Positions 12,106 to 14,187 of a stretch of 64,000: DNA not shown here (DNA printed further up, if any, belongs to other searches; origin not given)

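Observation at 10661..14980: Chained operon: ABC ATPase, a permease with an embedded HlyD-type adaptor domain, and a non-catalytic FGE/SUMF1-like secreted protein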

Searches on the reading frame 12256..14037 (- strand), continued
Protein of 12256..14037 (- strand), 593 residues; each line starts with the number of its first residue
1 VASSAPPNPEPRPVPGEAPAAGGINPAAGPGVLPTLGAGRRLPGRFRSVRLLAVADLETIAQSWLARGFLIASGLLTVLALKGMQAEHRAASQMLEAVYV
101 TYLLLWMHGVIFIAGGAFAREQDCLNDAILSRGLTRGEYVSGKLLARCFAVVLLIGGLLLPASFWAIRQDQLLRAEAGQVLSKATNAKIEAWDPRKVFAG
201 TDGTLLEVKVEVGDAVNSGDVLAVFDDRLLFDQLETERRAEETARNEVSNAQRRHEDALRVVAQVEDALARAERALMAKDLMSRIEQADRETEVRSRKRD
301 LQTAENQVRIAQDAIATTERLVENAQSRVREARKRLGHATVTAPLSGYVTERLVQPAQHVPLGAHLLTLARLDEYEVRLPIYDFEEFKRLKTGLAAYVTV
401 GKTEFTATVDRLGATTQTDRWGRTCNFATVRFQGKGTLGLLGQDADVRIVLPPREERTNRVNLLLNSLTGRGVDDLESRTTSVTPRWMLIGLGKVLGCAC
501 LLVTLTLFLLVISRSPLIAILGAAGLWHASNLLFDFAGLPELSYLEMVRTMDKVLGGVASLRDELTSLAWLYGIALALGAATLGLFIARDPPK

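Call 44: search_protein_families(library=pfam, proteins=[P0267, P0272, P0284, P0305, P0322, P0273, P0304, P0350, P0362, P0297], max_evalue=0.01)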
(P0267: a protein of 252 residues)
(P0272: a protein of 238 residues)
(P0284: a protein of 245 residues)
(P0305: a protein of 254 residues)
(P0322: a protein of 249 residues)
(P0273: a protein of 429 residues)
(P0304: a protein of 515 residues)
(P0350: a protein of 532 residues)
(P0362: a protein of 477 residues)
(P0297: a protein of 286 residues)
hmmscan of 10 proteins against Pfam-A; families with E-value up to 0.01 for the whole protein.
P0267 (252 aa): 0 families

P0272 (238 aa): 1 family
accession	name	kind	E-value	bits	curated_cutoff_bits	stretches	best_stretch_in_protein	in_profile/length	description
PF12679.13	ABC2_membrane_2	-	0.00056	19.7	27.2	1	37-172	33-191/283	ABC-2 family transporter protein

P0284 (245 aa): 0 families

P0305 (254 aa): 3 families
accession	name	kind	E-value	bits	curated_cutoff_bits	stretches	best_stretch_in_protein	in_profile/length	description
PF01061.29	ABC2_membrane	-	0.0001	22.4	26.9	1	20-187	3-168/211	ABC-2 type transporter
PF12679.13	ABC2_membrane_2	-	0.00038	20.2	27.2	1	77-192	78-195/283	ABC-2 family transporter protein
PF12698.13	ABC2_membrane_3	-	0.0053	16.3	31.6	1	60-199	155-289/347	ABC-2 family transporter protein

P0322 (249 aa): 3 families
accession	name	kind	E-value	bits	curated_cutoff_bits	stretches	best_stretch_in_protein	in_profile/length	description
PF01061.29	ABC2_membrane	-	1.4e-06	28.4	26.9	1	55-198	44-187/211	ABC-2 type transporter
PF12679.13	ABC2_membrane_2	-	3.2e-06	27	27.2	1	95-249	101-283/283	ABC-2 family transporter protein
PF12698.13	ABC2_membrane_3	-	0.00017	21.3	31.6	1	96-192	196-287/347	ABC-2 family transporter protein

P0273 (429 aa): 1 family
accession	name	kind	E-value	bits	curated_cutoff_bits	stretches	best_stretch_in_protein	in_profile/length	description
PF13205.12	Big_5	-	0.00095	20.3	23.6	1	215-292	20-97/105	Bacterial Ig-like domain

P0304 (515 aa): 2 families
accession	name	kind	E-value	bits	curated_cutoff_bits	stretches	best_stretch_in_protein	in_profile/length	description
PF12679.13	ABC2_membrane_2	-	2.4e-08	34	27.2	1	62-214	76-224/283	ABC-2 family transporter protein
PF13205.12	Big_5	-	2.9e-06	28.4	23.6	1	395-474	17-95/105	Bacterial Ig-like domain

P0350 (532 aa): 3 families
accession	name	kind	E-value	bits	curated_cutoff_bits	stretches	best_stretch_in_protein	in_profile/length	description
PF13205.12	Big_5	-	3.6e-06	28.1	23.6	0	216-292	20-95/105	Bacterial Ig-like domain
PF12679.13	ABC2_membrane_2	-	0.00035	20.3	27.2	1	87-193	103-213/283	ABC-2 family transporter protein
PF12698.13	ABC2_membrane_3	-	0.0033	17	31.6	1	56-186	165-290/347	ABC-2 family transporter protein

P0362 (477 aa): 4 families
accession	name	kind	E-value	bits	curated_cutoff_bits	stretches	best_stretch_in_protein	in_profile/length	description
PF13205.12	Big_5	-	1.7e-11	45.2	23.6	2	217-294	20-96/105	Bacterial Ig-like domain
PF12679.13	ABC2_membrane_2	-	0.00025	20.8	27.2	1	88-196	103-215/283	ABC-2 family transporter protein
PF15315.11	FRG2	-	0.00063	20.3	27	1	286-361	48-123/183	Facioscapulohumeral muscular dystrophy candidate 2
PF12321.13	DUF3634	-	0.0027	18.5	25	0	193-242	42-91/105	Protein of unknown function (DUF3634)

P0297 (286 aa): 1 family
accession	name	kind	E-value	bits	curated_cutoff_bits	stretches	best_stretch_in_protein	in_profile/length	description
PF12698.13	ABC2_membrane_3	-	0.0032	17.1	31.6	1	50-188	161-295/347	ABC-2 family transporter protein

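Call 57: find_encoding_contigs(protein=P0267, flank=5000, max_places=4)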
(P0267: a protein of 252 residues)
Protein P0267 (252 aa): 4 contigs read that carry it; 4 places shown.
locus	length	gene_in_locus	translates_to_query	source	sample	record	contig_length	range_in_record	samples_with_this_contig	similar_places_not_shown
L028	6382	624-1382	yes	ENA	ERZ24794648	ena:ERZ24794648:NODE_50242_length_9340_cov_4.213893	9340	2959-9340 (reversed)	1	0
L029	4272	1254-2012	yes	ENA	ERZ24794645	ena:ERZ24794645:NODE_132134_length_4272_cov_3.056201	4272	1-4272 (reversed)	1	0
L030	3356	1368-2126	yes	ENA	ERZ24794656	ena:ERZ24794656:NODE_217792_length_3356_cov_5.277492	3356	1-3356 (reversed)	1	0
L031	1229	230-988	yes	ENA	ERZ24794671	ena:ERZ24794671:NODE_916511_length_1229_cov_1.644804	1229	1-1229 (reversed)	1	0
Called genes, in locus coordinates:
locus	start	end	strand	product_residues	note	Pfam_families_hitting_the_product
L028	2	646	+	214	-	?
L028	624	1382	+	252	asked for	-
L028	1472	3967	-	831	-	PF02190:LON_substr_bdg, PF00004:AAA, PF07728:AAA_5 (weak), PF22667:Lon_lid, PF05362:Lon_C, PF13541:ChlI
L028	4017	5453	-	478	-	PF08245:Mur_ligase_M (weak), PF02875:Mur_ligase_C, PF27239:FOL3_C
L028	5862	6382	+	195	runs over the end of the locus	PF00440:TetR_N, PF17932:TetR_C_24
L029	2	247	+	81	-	?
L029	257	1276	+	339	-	PF00005:ABC_tran, PF13304:AAA_21 (faint)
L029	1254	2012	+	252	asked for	-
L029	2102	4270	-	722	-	?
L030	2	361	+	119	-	?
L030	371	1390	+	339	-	PF00005:ABC_tran, PF13304:AAA_21 (faint)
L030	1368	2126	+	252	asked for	-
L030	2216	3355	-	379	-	?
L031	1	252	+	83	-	?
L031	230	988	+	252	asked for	-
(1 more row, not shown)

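Call 60: search_protein_families(library=ncbifam, proteins=[P0267, P0272, P0305, P0322, P0344, L029:257-1276:+], max_evalue=0.01)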
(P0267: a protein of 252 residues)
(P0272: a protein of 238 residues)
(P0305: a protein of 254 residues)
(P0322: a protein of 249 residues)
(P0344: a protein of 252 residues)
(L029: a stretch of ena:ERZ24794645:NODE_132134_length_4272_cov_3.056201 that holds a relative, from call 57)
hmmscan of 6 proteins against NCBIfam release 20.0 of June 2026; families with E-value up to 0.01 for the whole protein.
P0267 (252 aa): 0 families

P0272 (238 aa): 0 families

P0305 (254 aa): 0 families

P0322 (249 aa): 1 family
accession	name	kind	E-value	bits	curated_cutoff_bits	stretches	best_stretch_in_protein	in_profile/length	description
NF033858.1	ABC2_perm_RbbA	equivalog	0.0045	14.9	1050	1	62-187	715-834/909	ribosome-associated ATPase/putative transporter RbbA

P0344 (252 aa): 1 family
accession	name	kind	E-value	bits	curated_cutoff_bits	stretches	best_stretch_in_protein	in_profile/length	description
NF038293.1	permease_SagH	equivalog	0.00012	21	450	1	80-193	193-301/370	SagH family ABC transporter permease subunit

L029:257-1276:+ (339 aa): 190 families (the best 25 are shown)
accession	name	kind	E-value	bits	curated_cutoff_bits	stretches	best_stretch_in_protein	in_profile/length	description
TIGR01188.1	drrA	subfamily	2.4e-56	191.3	312.45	1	34-326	5-300/302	daunorubicin resistance ABC transporter, ATP-binding protein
TIGR03522.1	GldA_ABC_ATP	equivalog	1.9e-54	185.1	402.6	1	22-323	3-297/301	gliding motility-associated ABC transporter ATP-binding subunit GldA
NF010060.0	PRK13537.1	equivalog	1.1e-46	159.2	521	1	21-238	15-232/314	nodulation factor ABC transporter ATP-binding protein NodI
NF010059.0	PRK13536.1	equivalog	8.6e-46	156.2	549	1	15-238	37-260/342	nodulation factor ABC transporter ATP-binding protein NodI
TIGR03740.1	galliderm_ABC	subfamily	3.3e-45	154.5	309.75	1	23-241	2-213/223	lantibiotic protection ABC transporter ATP-binding subunit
NF033858.1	ABC2_perm_RbbA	equivalog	3.2e-42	144.5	1050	1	15-265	260-510/909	ribosome-associated ATPase/putative transporter RbbA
TIGR01288.1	nodI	equivalog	1e-41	142.9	424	1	21-235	4-218/303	nodulation factor ABC transporter ATP-binding protein NodI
NF047565.1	PSM_export_PmtA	equivalog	3.7e-37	128.1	350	1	22-251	3-225/282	phenol-soluble modulin export ABC transporter ATP-binding protein PmtA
TIGR03864.1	PQQ_ABC_ATP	hypoth_equivalog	4.2e-35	121.3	302.25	1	22-243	2-223/236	ABC transporter, ATP-binding subunit, PQQ-dependent alcohol dehydrogenase system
TIGR04521.1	ECF_ATPase_2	equivalog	2.4e-34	118.7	330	1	34-241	17-234/279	energy-coupling factor transporter ATPase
TIGR04406.1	LPS_export_lptB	equivalog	1.7e-33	115.9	240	1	22-239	2-222/239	LPS export ABC transporter ATP-binding protein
NF010171.0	PRK13652.1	equivalog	3.2e-32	111.7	476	1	21-252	3-241/277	cobalt transporter ATP-binding subunit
TIGR02315.1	ABC_phnC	equivalog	8.3e-32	110.5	266.1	1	21-242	1-236/243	phosphonate ABC transporter ATP-binding protein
TIGR04520.1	ECF_ATPase_1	equivalog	1.2e-30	106.8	315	1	22-242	1-226/269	energy-coupling factor transporter ATPase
NF011630.0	PRK15056.1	equivalog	2.3e-29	102.4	393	1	22-238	7-227/274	manganese/iron ABC transporter ATP-binding protein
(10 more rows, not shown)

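Call 67: find_encoding_contigs(protein=P0272, flank=6000, max_places=4)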
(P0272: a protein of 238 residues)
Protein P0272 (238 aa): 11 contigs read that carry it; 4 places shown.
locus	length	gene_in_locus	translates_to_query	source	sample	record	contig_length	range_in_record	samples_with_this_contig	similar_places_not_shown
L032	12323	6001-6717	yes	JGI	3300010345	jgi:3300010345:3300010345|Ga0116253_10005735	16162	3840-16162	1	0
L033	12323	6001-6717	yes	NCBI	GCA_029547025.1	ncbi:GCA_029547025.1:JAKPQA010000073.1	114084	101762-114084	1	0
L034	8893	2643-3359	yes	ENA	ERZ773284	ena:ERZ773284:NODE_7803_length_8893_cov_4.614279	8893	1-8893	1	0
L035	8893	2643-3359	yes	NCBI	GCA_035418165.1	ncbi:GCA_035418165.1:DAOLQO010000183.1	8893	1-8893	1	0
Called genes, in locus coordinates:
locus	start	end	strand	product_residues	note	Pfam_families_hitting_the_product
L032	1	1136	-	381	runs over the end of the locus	PF00438:S-AdoMet_synt_N, PF02772:S-AdoMet_synt_M, PF02773:S-AdoMet_synt_C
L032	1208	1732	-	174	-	PF00625:Guanylate_kin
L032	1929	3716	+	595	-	PF05833:NFACT_N, PF05670:NFACT-R_1, PF18297:NFACT-R_2 (weak)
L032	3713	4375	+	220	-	PF01725:Ham1p_like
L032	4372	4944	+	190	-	PF01613:Flavin_Reduct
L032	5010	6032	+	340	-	PF00005:ABC_tran, PF13304:AAA_21 (faint)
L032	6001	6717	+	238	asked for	-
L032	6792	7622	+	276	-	PF02649:GCHY-1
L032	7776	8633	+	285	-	PF20560:MotA_N, PF01618:MotA_ExbB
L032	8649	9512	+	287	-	PF13677:MotB_plug, PF00691:OmpA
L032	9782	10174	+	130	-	PF10057:MpsC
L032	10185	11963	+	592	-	-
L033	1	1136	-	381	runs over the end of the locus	PF00438:S-AdoMet_synt_N, PF02772:S-AdoMet_synt_M, PF02773:S-AdoMet_synt_C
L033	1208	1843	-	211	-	PF00625:Guanylate_kin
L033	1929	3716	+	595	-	PF05833:NFACT_N, PF05670:NFACT-R_1, PF18297:NFACT-R_2 (weak)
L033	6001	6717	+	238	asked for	-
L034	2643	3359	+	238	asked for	-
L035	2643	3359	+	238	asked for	-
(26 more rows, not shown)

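Call 68: find_encoding_contigs(protein=P0322, flank=6000, max_places=4)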
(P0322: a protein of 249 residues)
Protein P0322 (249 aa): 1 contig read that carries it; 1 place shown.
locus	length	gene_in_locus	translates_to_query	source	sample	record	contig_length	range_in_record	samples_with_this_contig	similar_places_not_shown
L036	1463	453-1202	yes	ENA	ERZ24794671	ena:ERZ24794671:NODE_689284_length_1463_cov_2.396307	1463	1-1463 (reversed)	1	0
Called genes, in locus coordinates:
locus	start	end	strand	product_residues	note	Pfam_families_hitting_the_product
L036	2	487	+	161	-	?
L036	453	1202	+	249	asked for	PF01061:ABC2_membrane (weak)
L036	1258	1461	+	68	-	?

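Call 69: find_encoding_contigs(protein=P0350, flank=6000, max_places=4)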
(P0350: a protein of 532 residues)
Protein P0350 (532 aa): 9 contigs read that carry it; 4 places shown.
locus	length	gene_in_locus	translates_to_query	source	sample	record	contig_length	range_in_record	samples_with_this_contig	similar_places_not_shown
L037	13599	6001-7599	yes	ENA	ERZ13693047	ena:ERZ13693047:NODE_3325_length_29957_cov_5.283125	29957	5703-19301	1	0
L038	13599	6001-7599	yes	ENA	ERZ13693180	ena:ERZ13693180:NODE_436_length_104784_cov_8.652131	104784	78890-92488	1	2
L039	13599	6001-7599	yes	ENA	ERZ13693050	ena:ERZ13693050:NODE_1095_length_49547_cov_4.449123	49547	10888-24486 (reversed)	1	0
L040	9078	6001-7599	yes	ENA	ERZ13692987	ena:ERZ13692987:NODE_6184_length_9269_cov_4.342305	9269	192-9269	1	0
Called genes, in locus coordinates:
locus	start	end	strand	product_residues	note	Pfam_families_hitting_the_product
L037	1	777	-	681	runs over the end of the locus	-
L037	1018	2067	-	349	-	PF01408:GFO_IDH_MocA, PF22725:GFO_IDH_MocA_C3 (faint)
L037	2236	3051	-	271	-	-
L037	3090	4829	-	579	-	PF02018:CBM_4_9 (weak)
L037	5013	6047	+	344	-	PF00005:ABC_tran, PF13304:AAA_21 (faint)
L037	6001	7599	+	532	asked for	PF13205:Big_5 (faint)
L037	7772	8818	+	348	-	PF12715:Abhydrolase_7, PF01738:DLH (weak)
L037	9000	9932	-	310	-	PF04616:Glyco_hydro_43 (faint)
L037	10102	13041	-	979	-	-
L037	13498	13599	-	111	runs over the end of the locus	-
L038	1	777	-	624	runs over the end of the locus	-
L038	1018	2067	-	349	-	PF01408:GFO_IDH_MocA, PF22725:GFO_IDH_MocA_C3 (faint)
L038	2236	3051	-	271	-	-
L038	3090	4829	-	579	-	PF02018:CBM_4_9 (weak)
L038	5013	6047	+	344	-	PF00005:ABC_tran, PF13304:AAA_21 (faint)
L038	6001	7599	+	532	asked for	PF13205:Big_5 (faint)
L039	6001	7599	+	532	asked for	PF13205:Big_5 (faint)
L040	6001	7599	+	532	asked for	PF13205:Big_5 (faint)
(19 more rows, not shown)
